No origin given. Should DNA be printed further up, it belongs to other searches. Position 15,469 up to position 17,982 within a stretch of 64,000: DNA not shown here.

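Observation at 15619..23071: Orphan type IV coupling-protein operon with four uncharacterised partner proteins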

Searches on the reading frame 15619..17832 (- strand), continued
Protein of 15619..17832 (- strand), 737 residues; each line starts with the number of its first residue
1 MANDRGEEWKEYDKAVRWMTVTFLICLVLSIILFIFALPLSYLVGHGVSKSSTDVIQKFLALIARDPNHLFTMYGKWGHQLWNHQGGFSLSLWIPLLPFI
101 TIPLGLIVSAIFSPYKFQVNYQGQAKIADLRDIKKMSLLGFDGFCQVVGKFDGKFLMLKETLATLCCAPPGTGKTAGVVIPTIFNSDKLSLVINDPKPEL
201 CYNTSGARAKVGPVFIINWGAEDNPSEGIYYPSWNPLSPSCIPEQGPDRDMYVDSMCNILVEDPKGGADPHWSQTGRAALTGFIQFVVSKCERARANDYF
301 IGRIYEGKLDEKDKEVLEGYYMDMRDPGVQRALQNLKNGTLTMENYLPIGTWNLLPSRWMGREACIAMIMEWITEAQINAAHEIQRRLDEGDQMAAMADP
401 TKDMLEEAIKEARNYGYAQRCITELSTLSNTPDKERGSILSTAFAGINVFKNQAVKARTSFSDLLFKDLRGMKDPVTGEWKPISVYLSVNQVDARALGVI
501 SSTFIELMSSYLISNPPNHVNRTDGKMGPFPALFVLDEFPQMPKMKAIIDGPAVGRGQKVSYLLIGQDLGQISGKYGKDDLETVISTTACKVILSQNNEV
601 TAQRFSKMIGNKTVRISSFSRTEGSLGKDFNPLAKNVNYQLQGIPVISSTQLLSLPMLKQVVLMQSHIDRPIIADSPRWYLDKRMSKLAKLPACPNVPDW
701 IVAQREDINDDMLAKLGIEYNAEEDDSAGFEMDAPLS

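Call 81: get_annotated_region(hit=H2, flank=12000)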
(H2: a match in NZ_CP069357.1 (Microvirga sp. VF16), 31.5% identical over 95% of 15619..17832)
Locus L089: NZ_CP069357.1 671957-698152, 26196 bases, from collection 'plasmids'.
description: Microvirga sp. VF16 plasmid pMVF16-3, complete sequence
organism: Microvirga sp. VF16 (NCBI taxid 2807101)
taxonomy: Bacteria; Pseudomonadota; Alphaproteobacteria; Hyphomicrobiales; Methylobacteriaceae; Microvirga; Microvirga sp. VF16
host: -; source: Vachellia farnesiana,Cell culture; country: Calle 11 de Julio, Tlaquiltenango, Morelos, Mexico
typing (MOB-suite, as given by PLSDB): non-mobilizable
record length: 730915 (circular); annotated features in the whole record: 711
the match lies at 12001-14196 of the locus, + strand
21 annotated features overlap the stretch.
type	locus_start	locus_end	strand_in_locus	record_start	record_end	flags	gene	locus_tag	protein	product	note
CDS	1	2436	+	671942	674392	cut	-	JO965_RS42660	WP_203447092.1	hypothetical protein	-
CDS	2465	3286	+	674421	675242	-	-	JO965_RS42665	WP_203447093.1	hypothetical protein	-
CDS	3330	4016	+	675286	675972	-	-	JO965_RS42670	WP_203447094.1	hypothetical protein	-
CDS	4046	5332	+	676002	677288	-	-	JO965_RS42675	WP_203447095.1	hypothetical protein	-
CDS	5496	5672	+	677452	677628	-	-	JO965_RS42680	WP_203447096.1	hypothetical protein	-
CDS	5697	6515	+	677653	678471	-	-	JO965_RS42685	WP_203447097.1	VirB8/TrbF family protein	-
CDS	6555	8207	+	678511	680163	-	-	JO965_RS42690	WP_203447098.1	TrbG/VirB9 family P-type conjugative transfer protein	-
CDS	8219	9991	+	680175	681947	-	-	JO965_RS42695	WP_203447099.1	TrbI/VirB10 family protein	-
CDS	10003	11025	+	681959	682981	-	-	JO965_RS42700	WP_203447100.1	ATPase, T2SS/T4P/T4SS family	-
CDS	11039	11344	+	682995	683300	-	-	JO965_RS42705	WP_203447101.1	hypothetical protein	-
CDS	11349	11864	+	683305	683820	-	-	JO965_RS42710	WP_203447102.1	hypothetical protein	-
CDS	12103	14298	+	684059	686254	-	-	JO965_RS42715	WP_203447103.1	type IV secretory system conjugative DNA transfer family protein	-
CDS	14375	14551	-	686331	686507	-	-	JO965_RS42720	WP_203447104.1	hypothetical protein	-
CDS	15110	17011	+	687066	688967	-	-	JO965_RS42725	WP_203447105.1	ATP-dependent helicase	-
CDS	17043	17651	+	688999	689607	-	-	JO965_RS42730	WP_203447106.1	VUT family protein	GO:1990397 - queuosine salvage [Evidence IEA]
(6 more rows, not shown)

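Call 82: get_annotated_region(hit=H4, flank=12000)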
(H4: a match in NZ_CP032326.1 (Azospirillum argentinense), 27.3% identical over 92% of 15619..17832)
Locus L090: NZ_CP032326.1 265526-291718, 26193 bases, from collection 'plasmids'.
description: Azospirillum argentinense strain MTCC4035 plasmid p5, complete sequence
organism: Azospirillum argentinense (NCBI taxid 2970906)
taxonomy: Bacteria; Pseudomonadota; Alphaproteobacteria; Rhodospirillales; Azospirillaceae; Azospirillum; Azospirillum argentinense
host: -; source: soil sample,Agricultural field; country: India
typing (MOB-suite, as given by PLSDB): conjugative; relaxase MOBP,MOBQ; mating-pair formation MPF_T
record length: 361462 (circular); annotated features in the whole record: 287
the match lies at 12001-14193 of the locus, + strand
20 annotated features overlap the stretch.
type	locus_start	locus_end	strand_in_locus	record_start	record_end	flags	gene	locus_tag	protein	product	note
CDS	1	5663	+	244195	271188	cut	-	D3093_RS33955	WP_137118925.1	AAA family ATPase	-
CDS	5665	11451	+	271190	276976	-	-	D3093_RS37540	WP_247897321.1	hypothetical protein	-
CDS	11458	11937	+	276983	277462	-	-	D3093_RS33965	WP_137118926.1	hypothetical protein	-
CDS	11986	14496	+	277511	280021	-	-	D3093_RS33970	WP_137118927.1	type IV secretory system conjugative DNA transfer family protein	-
CDS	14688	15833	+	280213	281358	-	-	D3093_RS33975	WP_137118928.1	hypothetical protein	-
CDS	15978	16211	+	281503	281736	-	-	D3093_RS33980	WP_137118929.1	hypothetical protein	-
CDS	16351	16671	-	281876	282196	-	-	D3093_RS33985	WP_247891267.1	hypothetical protein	-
CDS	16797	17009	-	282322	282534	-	-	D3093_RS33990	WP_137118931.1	hypothetical protein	-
CDS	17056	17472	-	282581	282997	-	-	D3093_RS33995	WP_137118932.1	type II toxin-antitoxin system VapC family toxin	-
CDS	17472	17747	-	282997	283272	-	-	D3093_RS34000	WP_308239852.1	type II toxin-antitoxin system Phd/YefM family antitoxin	-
CDS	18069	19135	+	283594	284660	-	-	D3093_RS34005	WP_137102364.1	IS630 family transposase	-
CDS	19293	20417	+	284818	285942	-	-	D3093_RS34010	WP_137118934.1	hypothetical protein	-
CDS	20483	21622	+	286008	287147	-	-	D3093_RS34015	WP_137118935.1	hypothetical protein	-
CDS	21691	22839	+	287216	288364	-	-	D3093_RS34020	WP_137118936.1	hypothetical protein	-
CDS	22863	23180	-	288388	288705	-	-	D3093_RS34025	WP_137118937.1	transposase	-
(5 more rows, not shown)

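Call 84: find_encoding_contigs(protein=P0364, flank=10000, max_places=2)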
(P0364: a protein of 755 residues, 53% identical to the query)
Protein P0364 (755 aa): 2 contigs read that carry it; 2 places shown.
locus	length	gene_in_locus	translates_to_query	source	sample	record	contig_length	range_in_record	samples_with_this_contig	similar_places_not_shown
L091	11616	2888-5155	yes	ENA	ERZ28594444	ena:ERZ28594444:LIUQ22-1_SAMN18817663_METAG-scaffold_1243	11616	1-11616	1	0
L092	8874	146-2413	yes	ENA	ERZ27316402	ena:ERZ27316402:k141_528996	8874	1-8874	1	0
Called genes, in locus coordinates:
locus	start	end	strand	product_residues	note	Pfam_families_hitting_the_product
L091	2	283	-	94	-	?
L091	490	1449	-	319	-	PF25575:TPR_BSK1_C (faint), PF13371:TPR_9 (faint), PF13181:TPR_8 (faint), PF13414:TPR_11 (faint), PF00515:TPR_1, PF07719:TPR_2 (weak), PF13424:TPR_12 (faint), PF13432:TPR_16 (weak)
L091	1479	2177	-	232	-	PF01479:S4, PF00849:PseudoU_synth_2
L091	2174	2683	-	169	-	PF04452:Methyltrans_RNA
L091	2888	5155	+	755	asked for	PF02534:T4SS-DNA_transf, PF10412:TrwB_AAD_bind, PF12696:TraG-D_C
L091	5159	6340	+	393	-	-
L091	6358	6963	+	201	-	PF13036:LpoB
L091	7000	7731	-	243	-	PF13360:PQQ_2, PF13570:Beta-prop_ACSF4 (weak)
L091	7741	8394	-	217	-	PF10858:DUF2659 (faint)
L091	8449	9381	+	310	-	PF00140:Sigma70_r1_2, PF04542:Sigma70_r2, PF04545:Sigma70_r4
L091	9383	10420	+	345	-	-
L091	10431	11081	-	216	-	-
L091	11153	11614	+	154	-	?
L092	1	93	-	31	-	?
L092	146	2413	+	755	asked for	PF02534:T4SS-DNA_transf, PF10412:TrwB_AAD_bind, PF12696:TraG-D_C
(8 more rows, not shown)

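Call 92: search_protein_families(library=pfam, proteins=[L083:12265-12903:+, L083:12900-13334:+, L083:13456-13803:+, L086:9503-9958:+, L086:12215-12790:+, L091:5159-6340:+, L085:12877-14196:-, L086:12928-14475:-, L086:14716-15729:+, L083:8841-10004:+], max_evalue=0.05)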
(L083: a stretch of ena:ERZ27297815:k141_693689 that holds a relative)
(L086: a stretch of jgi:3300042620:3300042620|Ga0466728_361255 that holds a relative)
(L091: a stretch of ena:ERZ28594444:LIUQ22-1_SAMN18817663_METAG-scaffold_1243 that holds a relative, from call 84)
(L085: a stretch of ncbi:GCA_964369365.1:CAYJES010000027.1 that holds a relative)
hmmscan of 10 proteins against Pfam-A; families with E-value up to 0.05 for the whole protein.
L083:12265-12903:+ (212 aa): 0 families

L083:12900-13334:+ (144 aa): 0 families

L083:13456-13803:+ (115 aa): 1 family
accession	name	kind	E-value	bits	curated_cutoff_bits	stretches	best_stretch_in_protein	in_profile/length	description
PF07963.17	N_methyl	-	0.0089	16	21.2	1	6-27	4-25/27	Prokaryotic N-terminal methylation motif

L086:9503-9958:+ (151 aa): 0 families

L086:12215-12790:+ (191 aa): 1 family
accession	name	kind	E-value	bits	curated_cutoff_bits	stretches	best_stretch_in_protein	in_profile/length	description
PF04402.19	SIMPL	-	0.0021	18.8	25.2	1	23-159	1-143/205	Protein of unknown function (DUF541)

L091:5159-6340:+ (393 aa): 2 families
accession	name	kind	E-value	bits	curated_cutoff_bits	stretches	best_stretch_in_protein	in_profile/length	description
PF23300.3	HEAT_Nup120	-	0.00034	20.9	29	1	174-219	17-61/170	Nucleoporin Nup120, HEAT repeats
PF17406.7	Nrap_D5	-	0.031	14.5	27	0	101-158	39-94/162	Nrap protein PAP/OAS1-like domain 5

L085:12877-14196:- (439 aa): 0 families

L086:12928-14475:- (515 aa): 0 families

L086:14716-15729:+ (337 aa): 0 families

L083:8841-10004:+ (387 aa): 0 families

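Call 94: find_related_loci(query=A5, collection=metagenome_contigs, flank=10000)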
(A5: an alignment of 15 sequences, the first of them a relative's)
Query A5 (387 aa) in metagenome_contigs; peptide patterns used: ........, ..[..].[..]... (x = any residue, [..] = any of these).
246 stretches matched a pattern; 200 encode a relative of the query (tblastn E <= 1e-3); the best 80 are kept; 80 distinct loci.
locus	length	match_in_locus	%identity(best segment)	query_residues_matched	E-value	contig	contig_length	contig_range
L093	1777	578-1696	40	7-386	3e-81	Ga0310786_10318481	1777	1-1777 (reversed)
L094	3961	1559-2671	36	1-386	2e-70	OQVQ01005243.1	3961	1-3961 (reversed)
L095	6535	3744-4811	38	7-360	5e-69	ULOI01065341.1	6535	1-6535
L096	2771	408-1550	35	4-387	1e-68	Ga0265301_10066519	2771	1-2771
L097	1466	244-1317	36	4-382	8e-70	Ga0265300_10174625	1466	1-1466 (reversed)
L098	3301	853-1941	34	4-378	2e-65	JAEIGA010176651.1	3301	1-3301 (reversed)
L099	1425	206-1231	36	4-364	9e-69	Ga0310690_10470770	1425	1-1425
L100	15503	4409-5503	36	7-383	2e-64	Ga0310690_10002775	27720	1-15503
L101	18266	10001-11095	36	7-383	2e-64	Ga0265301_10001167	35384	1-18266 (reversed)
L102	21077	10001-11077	36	8-386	6e-64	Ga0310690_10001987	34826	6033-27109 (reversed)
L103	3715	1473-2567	36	4-382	8e-63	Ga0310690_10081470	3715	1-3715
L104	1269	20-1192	33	4-364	6e-67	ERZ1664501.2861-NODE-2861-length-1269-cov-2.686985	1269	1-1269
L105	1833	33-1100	34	4-382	1e-64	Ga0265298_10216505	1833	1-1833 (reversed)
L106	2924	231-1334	35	7-383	2e-61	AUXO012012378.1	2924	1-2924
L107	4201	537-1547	36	8-364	2e-60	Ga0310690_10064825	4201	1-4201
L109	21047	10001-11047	29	8-382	1e-43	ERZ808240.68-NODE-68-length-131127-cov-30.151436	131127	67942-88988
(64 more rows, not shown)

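Call 97: search_protein_families(library=pfam, proteins=[L109:2059-3582:-, L109:3595-4374:-, L109:4593-5282:-, L109:5360-6067:-, L109:6064-7584:-, L109:7526-8203:-, L109:8263-8820:-, L109:8842-9957:+, L109:296-1630:+, L109:13527-14576:+], max_evalue=0.01)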
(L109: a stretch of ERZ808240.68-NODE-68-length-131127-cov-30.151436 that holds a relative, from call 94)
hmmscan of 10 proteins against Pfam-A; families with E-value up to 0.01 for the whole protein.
L109:2059-3582:- (507 aa): 2 families
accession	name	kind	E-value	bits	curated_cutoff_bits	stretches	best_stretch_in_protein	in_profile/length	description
PF03524.21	CagX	-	1.9e-12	47.9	34.2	1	82-332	5-195/198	Conjugal transfer protein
PF05036.18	SPOR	-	5.7e-05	23.8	21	1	461-505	34-76/76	SPOR domain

L109:3595-4374:- (259 aa): 1 family
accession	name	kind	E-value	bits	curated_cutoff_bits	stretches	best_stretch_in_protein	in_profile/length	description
PF04335.19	VirB8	-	3.2e-21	76.6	23.2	1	61-254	17-210/213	VirB8 protein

L109:4593-5282:- (229 aa): 1 family
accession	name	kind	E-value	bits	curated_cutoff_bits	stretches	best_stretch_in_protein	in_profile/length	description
PF04335.19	VirB8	-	2e-10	41.3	23.2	1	36-224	23-210/213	VirB8 protein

L109:5360-6067:- (235 aa): 7 families
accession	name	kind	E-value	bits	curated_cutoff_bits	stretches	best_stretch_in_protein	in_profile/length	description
PF02230.22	Abhydrolase_2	-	7.8e-24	85.1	23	1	19-229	10-213/217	Phospholipase/Carboxylesterase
PF00756.26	Esterase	-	8e-07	29.5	22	1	112-156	105-149/251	Putative esterase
PF00561.26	Abhydrolase_1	-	1.4e-06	28.6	25.8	1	106-158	55-103/245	alpha/beta hydrolase fold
PF00326.27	Peptidase_S9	-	5.1e-05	23.3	22.6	0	167-219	139-191/213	Prolyl oligopeptidase family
PF20434.5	BD-FAE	-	0.00013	22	26.8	0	109-144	76-111/215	BD-FAE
PF01738.24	DLH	-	0.00021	21.4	21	1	93-216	68-187/217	Dienelactone hydrolase family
PF12146.15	Hydrolase_4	-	0.0013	18.5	27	0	112-155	68-109/239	Serine aminopeptidase, S33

L109:6064-7584:- (506 aa): 3 families
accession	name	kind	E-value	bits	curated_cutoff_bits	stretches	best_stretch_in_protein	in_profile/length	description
PF00270.35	DEAD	-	1.8e-49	168.1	26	1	55-222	1-165/167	DEAD/DEAH box helicase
PF00271.37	Helicase_C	-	2e-35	121.8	23.5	1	259-367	2-110/110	Helicase conserved C-terminal domain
PF04851.21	ResIII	-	2.5e-08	34.4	22.5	1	55-217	5-162/164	Type III restriction enzyme, res subunit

L109:7526-8203:- (225 aa): 0 families

L109:8263-8820:- (185 aa): 0 families

L109:8842-9957:+ (371 aa): 0 families

L109:296-1630:+ (444 aa): 0 families

L109:13527-14576:+ (349 aa): 0 families
